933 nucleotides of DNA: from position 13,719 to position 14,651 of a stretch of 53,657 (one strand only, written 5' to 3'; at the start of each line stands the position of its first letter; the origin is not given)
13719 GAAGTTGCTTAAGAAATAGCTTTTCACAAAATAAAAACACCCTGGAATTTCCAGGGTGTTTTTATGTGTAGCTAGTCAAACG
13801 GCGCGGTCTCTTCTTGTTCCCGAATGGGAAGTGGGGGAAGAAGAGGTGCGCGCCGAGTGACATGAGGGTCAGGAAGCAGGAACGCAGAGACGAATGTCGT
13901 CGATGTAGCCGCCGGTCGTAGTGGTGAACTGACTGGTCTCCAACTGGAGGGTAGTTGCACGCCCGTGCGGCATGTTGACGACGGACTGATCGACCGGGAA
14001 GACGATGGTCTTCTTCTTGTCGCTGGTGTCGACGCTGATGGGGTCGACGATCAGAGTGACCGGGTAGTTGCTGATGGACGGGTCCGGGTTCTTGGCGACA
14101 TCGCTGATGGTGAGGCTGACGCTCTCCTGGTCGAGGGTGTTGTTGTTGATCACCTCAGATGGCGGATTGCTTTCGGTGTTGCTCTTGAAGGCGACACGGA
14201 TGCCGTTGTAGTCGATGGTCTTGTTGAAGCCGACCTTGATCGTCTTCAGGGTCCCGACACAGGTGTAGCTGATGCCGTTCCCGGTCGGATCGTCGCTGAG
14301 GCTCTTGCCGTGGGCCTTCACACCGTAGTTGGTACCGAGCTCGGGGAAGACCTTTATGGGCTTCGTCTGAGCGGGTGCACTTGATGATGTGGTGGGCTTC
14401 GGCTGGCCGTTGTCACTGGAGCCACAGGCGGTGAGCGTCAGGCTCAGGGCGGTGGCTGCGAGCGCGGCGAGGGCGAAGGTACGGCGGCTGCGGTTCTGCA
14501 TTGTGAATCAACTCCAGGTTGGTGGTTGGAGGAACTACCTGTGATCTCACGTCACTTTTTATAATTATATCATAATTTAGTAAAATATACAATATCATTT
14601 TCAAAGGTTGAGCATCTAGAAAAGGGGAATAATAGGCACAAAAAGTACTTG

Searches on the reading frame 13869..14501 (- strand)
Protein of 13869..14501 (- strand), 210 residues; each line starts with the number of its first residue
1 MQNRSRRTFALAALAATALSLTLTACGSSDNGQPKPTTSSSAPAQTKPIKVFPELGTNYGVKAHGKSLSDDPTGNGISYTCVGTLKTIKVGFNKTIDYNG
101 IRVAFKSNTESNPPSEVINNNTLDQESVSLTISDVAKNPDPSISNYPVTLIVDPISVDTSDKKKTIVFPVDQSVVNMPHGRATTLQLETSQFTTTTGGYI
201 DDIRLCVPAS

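Call 7: search_protein_families(library=pfam, proteins=[window:13869-14501:-], max_evalue=10)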
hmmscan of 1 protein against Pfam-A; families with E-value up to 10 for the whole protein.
window:13869-14501:- (210 aa): 1 family
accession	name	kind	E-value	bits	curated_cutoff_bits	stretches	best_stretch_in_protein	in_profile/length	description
PF13627.12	LptM_cons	-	6.8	7.1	27.3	0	14-27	2-15/23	LPS-assembly lipoprotein LptM, conserved region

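Call 8: search_protein_families(library=ncbifam, proteins=[window:13869-14501:-], max_evalue=10)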
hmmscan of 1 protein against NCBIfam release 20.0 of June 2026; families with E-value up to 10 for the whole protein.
window:13869-14501:- (210 aa): 8 families
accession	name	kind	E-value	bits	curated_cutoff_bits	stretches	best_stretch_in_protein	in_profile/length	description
NF058595.1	invert_tail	domain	0.00035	20.9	37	1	3-51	48-95/113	lipo-invert putative C-terminal anchoring domain-containing protein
NF053527.1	lipo_Cory_WKLS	subfamily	0.00077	19.4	105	1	12-43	2-34/166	WKL family lipoprotein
NF052551.1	EnvBioLpgNMYCTU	equivalog_domain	0.0056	16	250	1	11-47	5-41/227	envelope biogenesis lipoprotein LpqN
NF053532.1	lipo_SCO4651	subfamily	0.0085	15.8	65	1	12-51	5-44/277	SCO4651 family lipoprotein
NF041138.1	blaPenB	exception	0.015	14.7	685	1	5-44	6-44/312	PEN-B family class A beta-lactamase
NF047847.2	SS_mature_LptM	equivalog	0.03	14.4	27.7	1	7-27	3-21/31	LPS translocon maturation chaperone LptM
NF000320.3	blaPEN-Bcc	equivalog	0.047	13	540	1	5-55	6-48/300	PEN family class A beta-lactamase, Bcc-type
NF045774.1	cytochro_C551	exception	0.074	13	118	1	16-70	9-60/110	cytochrome c551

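Call 9: find_homologous_proteins(query=window:13869-14501:-, max_evalue=0.001)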
Query window:13869-14501:- (210 aa): 1 proteins with E <= 0.001 among 654 candidates.
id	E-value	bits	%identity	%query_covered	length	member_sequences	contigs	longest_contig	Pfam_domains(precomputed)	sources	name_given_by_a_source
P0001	1.2e-88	314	75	91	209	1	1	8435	-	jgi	jgi:hypothetical protein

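Call 10: find_encoding_contigs(protein=P0001, flank=10000)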
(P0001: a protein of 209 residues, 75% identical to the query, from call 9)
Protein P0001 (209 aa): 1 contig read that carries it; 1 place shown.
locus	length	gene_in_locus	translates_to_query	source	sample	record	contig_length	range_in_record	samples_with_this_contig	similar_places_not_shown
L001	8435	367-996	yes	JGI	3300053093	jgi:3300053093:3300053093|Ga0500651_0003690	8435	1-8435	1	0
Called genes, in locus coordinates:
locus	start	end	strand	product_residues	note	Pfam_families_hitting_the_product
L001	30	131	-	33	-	-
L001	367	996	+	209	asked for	-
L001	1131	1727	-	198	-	PF00889:EF_TS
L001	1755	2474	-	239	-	PF00318:Ribosomal_S2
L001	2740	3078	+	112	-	PF01197:Ribosomal_L31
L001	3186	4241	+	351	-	PF03462:PCRF, PF00472:RF-1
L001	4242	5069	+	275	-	PF17827:PrmC_N, PF06325:PrmA, PF05175:MTS, PF13847:Methyltransf_31, PF08242:Methyltransf_12 (weak), PF13649:Methyltransf_25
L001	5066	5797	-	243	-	-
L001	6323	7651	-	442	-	PF00089:Trypsin, PF13365:Trypsin_2, PF13180:PDZ_2, PF00595:PDZ (weak), PF17820:PDZ_6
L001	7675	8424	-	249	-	-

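Call 11: find_encoding_contigs(protein=window:13869-14501:-, flank=10000)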
Protein window:13869-14501:- (210 aa): no gene with exactly this product is on record in the collection.

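Call 17: find_related_loci(query=A1, collection=genome_contigs, flank=10000)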
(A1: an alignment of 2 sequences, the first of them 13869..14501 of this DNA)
Query A1 (210 aa) in genome_contigs; peptide patterns used: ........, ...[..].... (x = any residue, [..] = any of these).
135 stretches matched a pattern, but none encodes a relative of the query by tblastn (E <= 1e-3).

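Call 30: search_protein_representatives(alignment_id=A1)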
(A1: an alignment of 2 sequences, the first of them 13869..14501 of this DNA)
Query: 2 sequences, 210 profile positions. Proteins with E-value up to 0.001 (for the whole library): 23; up to 1e-10: 6; up to 1e-30: 1. The best 23 are listed.
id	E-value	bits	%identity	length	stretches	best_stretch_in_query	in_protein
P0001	1.7e-130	449.2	-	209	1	1-210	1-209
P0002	1.7e-16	76.7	-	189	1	16-209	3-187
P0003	3.9e-13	65.7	-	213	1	9-207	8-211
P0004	9.8e-12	61.2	-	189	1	21-123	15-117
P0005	1.7e-11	60.4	-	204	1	12-207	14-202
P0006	5.5e-11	58.7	-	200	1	3-102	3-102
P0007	2.0e-10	56.9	-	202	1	9-208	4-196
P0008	1.0e-09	54.6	-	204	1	3-207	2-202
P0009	1.6e-09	54.0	-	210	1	6-207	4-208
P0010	2.6e-08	50.0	-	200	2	23-102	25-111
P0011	3.5e-07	46.3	-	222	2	31-105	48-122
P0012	1.4e-06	44.3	-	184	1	16-209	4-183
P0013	2.0e-06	43.9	-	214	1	9-207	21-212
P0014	2.4e-06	43.6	-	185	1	36-112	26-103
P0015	3.3e-06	43.1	-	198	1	12-207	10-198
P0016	6.5e-06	42.2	-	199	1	15-207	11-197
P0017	8.4e-06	41.8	-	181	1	29-112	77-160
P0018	1.1e-05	41.4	-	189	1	39-206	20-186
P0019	3.5e-05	39.8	-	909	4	73-101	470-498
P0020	3.7e-04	36.4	-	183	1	13-110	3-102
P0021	4.5e-04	36.2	-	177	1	18-99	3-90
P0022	4.9e-04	36.0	-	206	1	52-207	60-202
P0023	1.0e-03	35.0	-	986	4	153-202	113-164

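Call 32: predict_structure(alignment_id=A1)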
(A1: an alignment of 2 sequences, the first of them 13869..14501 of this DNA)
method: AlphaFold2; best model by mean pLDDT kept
length: 210 residues; sequences in the alignment: 2
mean_pLDDT: 43.7   pTM: 0.40
mean pLDDT of the five models: 43.7, 35.2, 33.7, 32.0, 30.5
residues with pLDDT >= 90: 0; 70-90: 1; 50-70: 55; < 50: 154
segments of 3 or more residues with pLDDT < 50: 1-80, 110-126, 137-174, 176-180, 188-199
pLDDT, mean of each block of 10 residues (from residue 1): 39 33 30 32 39 33 35 39 58 63 60 43 45 51 45 41 36 47 51 41 57
secondary structure, 60 per line:
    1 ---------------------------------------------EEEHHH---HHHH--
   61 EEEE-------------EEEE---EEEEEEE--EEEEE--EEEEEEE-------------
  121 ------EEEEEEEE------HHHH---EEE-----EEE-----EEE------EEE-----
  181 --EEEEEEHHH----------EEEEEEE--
elements in order: E46-48 H55-58 E61-64 E78-81 E85-91 E94-98 E101-107 E127-134 H141-144 E148-150 E156-158 E164-166 E173-175 E183-188 E202-208

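Call 34: list_cluster_members(proteins=[P0002, P0003, P0004, P0005, P0006, P0007, P0008, P0009, P0010, P0012])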
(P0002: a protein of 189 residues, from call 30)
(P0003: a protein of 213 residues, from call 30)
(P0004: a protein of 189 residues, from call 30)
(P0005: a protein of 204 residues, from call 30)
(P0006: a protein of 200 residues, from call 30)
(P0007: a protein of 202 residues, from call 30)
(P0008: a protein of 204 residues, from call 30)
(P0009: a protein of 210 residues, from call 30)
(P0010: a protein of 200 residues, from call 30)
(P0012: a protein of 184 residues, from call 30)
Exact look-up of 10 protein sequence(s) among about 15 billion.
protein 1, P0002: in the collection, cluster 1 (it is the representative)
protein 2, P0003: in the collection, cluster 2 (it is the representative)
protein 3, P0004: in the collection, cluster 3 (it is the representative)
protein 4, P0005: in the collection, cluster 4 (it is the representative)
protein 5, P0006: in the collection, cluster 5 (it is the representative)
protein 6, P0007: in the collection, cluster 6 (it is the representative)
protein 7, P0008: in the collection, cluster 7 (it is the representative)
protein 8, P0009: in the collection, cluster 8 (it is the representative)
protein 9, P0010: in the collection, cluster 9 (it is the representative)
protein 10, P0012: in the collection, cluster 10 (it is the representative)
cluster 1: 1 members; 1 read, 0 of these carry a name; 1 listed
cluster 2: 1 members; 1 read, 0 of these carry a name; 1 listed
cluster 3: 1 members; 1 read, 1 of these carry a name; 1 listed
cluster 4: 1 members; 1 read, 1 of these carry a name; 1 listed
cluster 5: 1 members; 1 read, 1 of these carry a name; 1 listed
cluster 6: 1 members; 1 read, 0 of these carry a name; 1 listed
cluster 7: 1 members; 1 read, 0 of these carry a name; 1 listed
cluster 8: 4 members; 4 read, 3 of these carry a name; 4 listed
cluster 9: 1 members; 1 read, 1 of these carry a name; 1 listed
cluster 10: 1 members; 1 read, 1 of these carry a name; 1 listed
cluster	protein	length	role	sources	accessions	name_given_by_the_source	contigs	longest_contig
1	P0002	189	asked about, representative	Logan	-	-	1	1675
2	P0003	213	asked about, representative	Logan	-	-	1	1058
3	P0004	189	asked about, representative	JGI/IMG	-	hypothetical protein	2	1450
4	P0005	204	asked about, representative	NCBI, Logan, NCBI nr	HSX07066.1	MAG TPA: hypothetical protein VLG92_05095 [Candidatus Saccharimonadia bacterium] | hypothetical protein [Candidatus Saccharimonadia bacterium]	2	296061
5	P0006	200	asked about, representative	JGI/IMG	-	hypothetical protein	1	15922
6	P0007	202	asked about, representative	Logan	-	-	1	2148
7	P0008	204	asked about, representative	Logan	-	-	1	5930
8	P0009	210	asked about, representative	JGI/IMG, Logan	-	hypothetical protein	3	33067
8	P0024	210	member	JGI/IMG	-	hypothetical protein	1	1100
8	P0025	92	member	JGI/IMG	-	hypothetical protein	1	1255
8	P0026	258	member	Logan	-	-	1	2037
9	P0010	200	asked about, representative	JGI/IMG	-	hypothetical protein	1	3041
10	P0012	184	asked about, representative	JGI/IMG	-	hypothetical protein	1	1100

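Call 35: find_homologous_proteins(query=A3, max_evalue=0.001)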
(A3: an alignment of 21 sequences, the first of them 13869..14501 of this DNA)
Query A3 (21 sequences) (210 aa, profile of the alignment): 3 proteins with E <= 0.001 among 8000 candidates.
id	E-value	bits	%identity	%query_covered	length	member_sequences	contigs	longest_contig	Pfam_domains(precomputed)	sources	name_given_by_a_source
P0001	9.1e-54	200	75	91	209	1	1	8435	-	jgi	jgi:hypothetical protein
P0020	8.0e-46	174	30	46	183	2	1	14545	-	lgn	-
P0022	3.5e-41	159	26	88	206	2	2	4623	-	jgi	-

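Call 37: find_encoding_contigs(protein=P0020, flank=8000, max_places=2)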
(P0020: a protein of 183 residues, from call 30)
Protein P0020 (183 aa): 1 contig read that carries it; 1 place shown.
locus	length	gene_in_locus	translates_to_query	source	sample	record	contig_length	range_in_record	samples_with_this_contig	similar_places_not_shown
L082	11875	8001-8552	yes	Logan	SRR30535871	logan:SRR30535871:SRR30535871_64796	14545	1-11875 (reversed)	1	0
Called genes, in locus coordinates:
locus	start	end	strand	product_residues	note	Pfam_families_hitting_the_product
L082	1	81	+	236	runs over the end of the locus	PF02585:PIG-L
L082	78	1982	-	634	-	-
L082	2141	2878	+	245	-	-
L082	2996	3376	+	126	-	-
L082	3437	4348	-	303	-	PF06144:DNA_pol3_delta (weak), PF21694:DNA_pol3_delta_C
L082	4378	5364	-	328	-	PF01149:Fapy_DNA_glyco, PF06831:H2TH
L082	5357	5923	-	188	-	PF13419:HAD_2, PF00702:Hydrolase, PF13242:Hydrolase_like (weak)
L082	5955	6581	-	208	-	-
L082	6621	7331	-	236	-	-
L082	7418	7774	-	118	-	PF01243:PNPOx_N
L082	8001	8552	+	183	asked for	-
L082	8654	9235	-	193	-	-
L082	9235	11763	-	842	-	PF02739:5_3_exonuc_N, PF01367:5_3_exonuc, PF00476:DNA_pol_A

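Call 38: find_encoding_contigs(protein=P0005, flank=8000, max_places=2)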
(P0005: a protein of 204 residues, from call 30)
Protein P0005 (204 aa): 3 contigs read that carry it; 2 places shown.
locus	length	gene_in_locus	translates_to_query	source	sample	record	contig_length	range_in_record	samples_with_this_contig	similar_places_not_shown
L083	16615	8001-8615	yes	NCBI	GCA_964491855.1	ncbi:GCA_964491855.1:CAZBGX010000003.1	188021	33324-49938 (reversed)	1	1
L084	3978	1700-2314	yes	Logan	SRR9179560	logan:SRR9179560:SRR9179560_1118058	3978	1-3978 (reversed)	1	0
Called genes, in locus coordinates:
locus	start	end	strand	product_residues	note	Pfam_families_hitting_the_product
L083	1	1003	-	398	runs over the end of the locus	PF01266:DAO (faint), PF07992:Pyr_redox_2, PF13454:NAD_binding_9 (faint), PF00070:Pyr_redox (weak)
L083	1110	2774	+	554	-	PF01565:FAD_binding_4, PF02913:FAD-oxidase_C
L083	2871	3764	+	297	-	PF00116:COX2 (weak), PF06481:COX_ARM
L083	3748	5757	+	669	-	PF00115:COX1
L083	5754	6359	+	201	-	PF00510:COX3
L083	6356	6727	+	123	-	PF03626:COX4_pro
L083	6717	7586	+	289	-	PF01040:UbiA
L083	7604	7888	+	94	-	-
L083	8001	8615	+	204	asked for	-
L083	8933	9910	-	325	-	-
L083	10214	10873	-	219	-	PF06197:DUF998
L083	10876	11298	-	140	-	-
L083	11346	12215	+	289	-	PF20240:DUF6597, PF12833:HTH_18, PF00165:HTH_AraC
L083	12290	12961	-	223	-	PF00005:ABC_tran, PF02463:SMC_N (faint), PF13304:AAA_21 (faint)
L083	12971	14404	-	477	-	PF02687:FtsX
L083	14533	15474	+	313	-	PF03706:LPG_synthase_TM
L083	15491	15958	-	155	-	-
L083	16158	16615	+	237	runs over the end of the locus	-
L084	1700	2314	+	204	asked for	-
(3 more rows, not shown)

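Call 39: find_encoding_contigs(protein=P0009, flank=8000, max_places=1)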
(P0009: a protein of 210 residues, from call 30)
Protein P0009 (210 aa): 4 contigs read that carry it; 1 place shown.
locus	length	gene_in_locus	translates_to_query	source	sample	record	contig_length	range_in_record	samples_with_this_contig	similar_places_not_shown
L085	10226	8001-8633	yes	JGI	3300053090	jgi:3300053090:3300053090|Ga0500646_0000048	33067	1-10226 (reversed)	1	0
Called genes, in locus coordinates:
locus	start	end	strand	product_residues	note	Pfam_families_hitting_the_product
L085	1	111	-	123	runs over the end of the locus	PF06262:Zincin_1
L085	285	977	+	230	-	-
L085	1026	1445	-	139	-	-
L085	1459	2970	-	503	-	PF01336:tRNA_anti-codon, PF00152:tRNA-synt_2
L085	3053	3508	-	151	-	PF03449:GreA_GreB_N, PF01272:GreA_GreB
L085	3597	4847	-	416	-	PF00587:tRNA-synt_2b, PF03129:HGTP_anticodon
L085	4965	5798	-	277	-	PF02517:Rce1-like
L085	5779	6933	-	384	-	PF02163:Peptidase_M50, PF13180:PDZ_2, PF17820:PDZ_6 (weak)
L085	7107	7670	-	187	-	PF01765:RRF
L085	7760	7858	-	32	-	-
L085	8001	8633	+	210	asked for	-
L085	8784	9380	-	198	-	PF00889:EF_TS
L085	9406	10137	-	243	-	PF00318:Ribosomal_S2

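Call 40: find_encoding_contigs(protein=P0006, flank=8000, max_places=1)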
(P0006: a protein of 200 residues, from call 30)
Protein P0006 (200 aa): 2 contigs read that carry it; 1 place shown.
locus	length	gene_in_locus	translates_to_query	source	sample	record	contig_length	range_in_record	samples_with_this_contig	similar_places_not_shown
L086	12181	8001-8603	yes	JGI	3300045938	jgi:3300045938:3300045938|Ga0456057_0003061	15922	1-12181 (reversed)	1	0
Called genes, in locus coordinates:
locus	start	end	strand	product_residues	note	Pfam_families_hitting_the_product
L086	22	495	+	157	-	PF00293:NUDIX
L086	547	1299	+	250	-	PF12146:Hydrolase_4, PF00561:Abhydrolase_1, PF06342:DUF1057 (weak), PF12697:Abhydrolase_6, PF00975:Thioesterase (weak), PF03959:FSH1 (faint), PF00561:Abhydrolase_1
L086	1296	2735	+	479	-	PF08245:Mur_ligase_M, PF02875:Mur_ligase_C (faint)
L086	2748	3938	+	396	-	PF01820:Dala_Dala_lig_N, PF02222:ATP-grasp (faint), PF07478:Dala_Dala_lig_C, PF02786:CPSase_L_D2 (faint)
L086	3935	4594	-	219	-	PF12917:YfbR-like (weak), PF13023:HD_3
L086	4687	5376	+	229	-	PF00293:NUDIX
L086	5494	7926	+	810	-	PF00133:tRNA-synt_1, PF00750:tRNA-synt_1d (faint), PF09334:tRNA-synt_1g, PF13603:tRNA-synt_1_2, PF00133:tRNA-synt_1, PF08264:Anticodon_1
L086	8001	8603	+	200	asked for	-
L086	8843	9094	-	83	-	-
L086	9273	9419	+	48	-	-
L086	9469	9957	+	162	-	PF01029:NusB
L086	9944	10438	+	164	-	PF00293:NUDIX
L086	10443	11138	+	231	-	PF14622:Ribonucleas_3_3, PF00636:Ribonuclease_3, PF00035:dsrm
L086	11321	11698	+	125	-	PF00886:Ribosomal_S16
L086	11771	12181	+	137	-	?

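Call 41: find_encoding_contigs(protein=P0002, flank=8000, max_places=1)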
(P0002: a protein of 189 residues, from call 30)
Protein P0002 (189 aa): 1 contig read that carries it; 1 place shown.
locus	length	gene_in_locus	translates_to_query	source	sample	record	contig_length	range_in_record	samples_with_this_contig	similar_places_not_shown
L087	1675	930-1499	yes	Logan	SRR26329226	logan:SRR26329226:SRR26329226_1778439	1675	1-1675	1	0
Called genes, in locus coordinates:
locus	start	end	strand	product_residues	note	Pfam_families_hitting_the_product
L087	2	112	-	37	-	?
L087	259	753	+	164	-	PF01230:HIT (faint)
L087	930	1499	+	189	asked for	-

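Call 44: list_cluster_members(proteins=[P0011, P0013, P0014, P0015, P0016, P0017, P0018, P0021, P0019, P0023])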
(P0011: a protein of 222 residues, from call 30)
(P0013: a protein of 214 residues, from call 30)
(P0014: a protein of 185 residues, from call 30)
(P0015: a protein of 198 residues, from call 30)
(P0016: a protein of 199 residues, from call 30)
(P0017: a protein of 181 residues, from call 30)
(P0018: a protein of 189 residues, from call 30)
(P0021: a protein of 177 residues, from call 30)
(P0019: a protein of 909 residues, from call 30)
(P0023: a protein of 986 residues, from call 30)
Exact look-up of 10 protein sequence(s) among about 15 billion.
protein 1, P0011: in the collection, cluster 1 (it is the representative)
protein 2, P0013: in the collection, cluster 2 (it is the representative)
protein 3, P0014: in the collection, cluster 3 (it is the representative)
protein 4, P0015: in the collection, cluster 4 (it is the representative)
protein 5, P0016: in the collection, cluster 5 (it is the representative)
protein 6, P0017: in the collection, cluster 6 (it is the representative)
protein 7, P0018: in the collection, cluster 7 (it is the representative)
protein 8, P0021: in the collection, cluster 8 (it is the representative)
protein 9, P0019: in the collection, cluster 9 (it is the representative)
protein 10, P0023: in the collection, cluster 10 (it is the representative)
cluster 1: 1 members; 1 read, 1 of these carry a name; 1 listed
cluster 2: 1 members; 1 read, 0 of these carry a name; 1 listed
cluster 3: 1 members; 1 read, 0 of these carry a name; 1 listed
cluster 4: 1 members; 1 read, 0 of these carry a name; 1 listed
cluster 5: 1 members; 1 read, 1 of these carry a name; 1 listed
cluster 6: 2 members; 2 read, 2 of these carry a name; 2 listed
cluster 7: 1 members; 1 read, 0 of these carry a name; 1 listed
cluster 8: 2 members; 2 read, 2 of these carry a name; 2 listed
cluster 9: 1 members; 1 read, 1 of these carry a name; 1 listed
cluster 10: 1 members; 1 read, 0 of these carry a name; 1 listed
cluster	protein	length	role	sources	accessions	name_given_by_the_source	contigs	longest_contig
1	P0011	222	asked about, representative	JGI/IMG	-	hypothetical protein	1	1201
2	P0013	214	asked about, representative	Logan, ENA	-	-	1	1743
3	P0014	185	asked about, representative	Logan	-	-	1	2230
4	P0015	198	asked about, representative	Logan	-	-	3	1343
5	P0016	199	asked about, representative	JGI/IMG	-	hypothetical protein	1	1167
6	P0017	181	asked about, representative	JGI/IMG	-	hypothetical protein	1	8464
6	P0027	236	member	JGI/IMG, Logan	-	hypothetical protein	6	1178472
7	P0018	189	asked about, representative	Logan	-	-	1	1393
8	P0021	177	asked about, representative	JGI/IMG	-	hypothetical protein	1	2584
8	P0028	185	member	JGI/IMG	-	hypothetical protein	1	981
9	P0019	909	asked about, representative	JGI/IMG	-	chromosome segregation ATPase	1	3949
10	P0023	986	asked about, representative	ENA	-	-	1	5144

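Call 46: find_encoding_contigs(protein=P0027, flank=10000, max_places=2)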
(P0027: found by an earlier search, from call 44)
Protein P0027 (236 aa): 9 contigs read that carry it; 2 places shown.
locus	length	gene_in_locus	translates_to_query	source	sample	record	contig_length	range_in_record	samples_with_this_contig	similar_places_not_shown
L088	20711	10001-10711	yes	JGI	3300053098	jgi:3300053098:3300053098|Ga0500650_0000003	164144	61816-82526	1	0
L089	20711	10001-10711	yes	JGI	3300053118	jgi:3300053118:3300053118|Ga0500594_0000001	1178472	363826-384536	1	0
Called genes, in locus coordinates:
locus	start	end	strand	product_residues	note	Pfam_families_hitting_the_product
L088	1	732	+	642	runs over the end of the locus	PF17764:PriA_3primeBD, PF04851:ResIII, PF00270:DEAD, PF18319:Zn_ribbon_PriA, PF00271:Helicase_C (weak), PF18074:PriA_C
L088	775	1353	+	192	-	PF01327:Pep_deformylase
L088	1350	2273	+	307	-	PF00551:Formyl_trans_N, PF02911:Formyl_trans_C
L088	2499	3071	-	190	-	-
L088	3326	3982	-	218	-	PF18908:DUF5663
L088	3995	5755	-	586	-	PF04760:IF2_N, PF00009:GTP_EFTU, PF01926:MMR_HSR1, PF02421:FeoB_N (weak), PF22042:EF-G_D2, PF11987:IF-2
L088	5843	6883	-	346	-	PF13509:S1_2 (faint), PF23459:S1_RRP5 (faint), PF24685:OB_RRP5_4th (faint), PF00575:S1, PF21710:Spt6_S1 (faint), PF00575:S1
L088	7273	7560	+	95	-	-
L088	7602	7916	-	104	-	-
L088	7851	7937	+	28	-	-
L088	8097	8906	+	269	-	PF00480:ROK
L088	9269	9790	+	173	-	-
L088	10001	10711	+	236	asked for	-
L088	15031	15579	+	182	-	-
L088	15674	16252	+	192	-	-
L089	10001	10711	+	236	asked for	-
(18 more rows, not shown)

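Call 47: find_encoding_contigs(protein=P0008, flank=6000, max_places=1)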
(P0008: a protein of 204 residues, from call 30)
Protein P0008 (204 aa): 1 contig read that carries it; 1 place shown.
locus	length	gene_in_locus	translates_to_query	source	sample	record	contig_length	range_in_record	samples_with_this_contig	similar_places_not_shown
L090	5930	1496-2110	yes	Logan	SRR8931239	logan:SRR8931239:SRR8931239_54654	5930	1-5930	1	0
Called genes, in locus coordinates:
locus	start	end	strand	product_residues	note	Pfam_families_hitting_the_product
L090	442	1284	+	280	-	PF02481:DNA_processg_A, PF18306:LDcluster4 (weak)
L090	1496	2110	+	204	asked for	-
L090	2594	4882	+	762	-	PF01751:Toprim, PF01131:Topoisom_bac, PF13368:Toprim_C_rpt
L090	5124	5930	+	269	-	?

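Call 48: find_encoding_contigs(protein=P0022, flank=6000, max_places=1)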
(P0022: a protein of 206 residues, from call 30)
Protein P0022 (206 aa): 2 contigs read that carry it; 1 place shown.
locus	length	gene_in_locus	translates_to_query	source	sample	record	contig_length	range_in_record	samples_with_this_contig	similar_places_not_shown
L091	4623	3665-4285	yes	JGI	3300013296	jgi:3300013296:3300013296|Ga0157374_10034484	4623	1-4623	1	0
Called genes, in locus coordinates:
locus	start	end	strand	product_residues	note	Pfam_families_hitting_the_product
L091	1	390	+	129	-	?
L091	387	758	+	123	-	PF03626:COX4_pro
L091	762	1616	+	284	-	PF01040:UbiA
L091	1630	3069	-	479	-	-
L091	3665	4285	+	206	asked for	-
